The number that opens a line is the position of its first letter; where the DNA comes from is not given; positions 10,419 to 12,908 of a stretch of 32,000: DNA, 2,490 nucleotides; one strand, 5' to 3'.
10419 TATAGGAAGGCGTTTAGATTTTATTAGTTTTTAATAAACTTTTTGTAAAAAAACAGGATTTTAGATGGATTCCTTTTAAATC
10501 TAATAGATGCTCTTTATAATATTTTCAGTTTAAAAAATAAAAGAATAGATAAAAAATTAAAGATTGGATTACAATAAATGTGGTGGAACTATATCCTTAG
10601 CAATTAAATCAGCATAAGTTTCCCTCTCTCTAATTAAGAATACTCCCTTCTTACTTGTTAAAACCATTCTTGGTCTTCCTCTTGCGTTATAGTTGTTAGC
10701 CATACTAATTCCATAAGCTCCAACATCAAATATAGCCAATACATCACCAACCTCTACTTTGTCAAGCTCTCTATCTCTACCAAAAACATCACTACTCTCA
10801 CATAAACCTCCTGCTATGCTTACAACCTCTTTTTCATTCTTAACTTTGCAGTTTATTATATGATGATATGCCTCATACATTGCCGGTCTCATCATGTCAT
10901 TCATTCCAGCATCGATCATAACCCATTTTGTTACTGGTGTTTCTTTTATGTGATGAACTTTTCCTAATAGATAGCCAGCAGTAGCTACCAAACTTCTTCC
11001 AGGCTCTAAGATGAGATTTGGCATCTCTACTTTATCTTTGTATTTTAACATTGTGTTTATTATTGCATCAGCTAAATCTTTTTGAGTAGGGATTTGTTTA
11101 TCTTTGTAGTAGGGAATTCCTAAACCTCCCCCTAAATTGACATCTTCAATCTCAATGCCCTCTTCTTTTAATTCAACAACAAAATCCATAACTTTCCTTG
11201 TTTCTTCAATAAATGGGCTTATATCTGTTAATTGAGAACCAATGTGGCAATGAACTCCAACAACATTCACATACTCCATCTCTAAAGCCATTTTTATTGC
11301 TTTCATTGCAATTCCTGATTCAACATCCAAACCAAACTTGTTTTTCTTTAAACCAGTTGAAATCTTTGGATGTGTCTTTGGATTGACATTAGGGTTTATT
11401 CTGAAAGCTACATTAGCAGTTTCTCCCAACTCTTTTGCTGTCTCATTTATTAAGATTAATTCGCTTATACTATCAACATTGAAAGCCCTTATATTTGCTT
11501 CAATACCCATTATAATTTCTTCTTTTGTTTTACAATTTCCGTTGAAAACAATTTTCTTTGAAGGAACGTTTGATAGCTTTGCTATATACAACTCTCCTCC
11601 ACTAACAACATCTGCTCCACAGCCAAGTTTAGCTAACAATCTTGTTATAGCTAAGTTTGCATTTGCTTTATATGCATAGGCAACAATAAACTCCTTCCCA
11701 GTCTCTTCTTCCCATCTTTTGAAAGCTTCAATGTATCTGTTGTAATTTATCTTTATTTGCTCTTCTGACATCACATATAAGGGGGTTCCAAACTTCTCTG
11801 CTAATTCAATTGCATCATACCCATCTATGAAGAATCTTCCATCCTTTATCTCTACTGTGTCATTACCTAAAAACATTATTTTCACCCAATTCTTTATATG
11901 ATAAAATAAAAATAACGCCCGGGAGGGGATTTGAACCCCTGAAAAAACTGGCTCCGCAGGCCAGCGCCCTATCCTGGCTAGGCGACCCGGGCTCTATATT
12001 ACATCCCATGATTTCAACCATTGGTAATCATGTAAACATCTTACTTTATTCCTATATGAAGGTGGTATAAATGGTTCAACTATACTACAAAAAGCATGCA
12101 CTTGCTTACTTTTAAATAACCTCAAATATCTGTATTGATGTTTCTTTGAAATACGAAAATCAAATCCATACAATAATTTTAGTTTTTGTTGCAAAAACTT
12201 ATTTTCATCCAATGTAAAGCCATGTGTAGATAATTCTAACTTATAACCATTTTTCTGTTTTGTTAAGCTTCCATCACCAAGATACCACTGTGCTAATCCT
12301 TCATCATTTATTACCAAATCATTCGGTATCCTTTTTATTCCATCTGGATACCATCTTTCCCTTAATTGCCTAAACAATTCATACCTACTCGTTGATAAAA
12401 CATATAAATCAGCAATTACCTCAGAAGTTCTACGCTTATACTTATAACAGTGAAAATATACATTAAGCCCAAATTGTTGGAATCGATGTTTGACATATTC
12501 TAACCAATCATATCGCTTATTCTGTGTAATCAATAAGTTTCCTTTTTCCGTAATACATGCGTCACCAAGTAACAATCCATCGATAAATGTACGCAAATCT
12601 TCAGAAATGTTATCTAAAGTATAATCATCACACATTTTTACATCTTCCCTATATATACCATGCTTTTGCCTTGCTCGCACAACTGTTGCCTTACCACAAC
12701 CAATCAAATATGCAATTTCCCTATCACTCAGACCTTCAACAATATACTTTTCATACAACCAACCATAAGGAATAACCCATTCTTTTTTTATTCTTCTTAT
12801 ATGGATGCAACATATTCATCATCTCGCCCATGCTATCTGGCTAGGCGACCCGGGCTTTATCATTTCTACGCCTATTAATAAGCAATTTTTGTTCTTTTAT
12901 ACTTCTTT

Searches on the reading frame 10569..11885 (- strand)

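Call 64: search_protein_families(library=pfam, proteins=[window:10569-11885:-], max_evalue=0.00001)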
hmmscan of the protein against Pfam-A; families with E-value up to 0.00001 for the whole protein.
window:10569-11885:- (438 aa): 2 families
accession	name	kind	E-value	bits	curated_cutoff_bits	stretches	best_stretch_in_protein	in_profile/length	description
PF02784.22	Orn_Arg_deC_N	-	1.1e-60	205.5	23.4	1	52-301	5-247/247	Pyridoxal-dependent decarboxylase, pyridoxal binding domain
PF00278.28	Orn_DAP_Arg_deC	-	1.2e-24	86.8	23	1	103-389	5-95/95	Pyridoxal-dependent decarboxylase, C-terminal sheet domain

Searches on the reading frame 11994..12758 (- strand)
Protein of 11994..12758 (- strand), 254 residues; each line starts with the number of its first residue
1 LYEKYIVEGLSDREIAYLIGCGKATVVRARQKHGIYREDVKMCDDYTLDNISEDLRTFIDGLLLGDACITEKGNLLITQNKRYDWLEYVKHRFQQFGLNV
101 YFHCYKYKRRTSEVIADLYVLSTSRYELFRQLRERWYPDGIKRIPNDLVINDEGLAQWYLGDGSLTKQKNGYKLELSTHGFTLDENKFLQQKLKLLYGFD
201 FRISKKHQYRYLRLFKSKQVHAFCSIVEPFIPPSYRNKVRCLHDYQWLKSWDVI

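Call 64: search_protein_families(library=pfam, proteins=[window:11994-12758:-], max_evalue=0.00001)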
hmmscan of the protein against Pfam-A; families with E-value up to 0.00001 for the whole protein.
window:11994-12758:- (254 aa): 1 family
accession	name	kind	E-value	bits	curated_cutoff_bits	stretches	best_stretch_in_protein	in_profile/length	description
PF03161.18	LAGLIDADG_2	-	4.9e-34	118.1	25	1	57-223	2-168/168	LAGLIDADG DNA endonuclease family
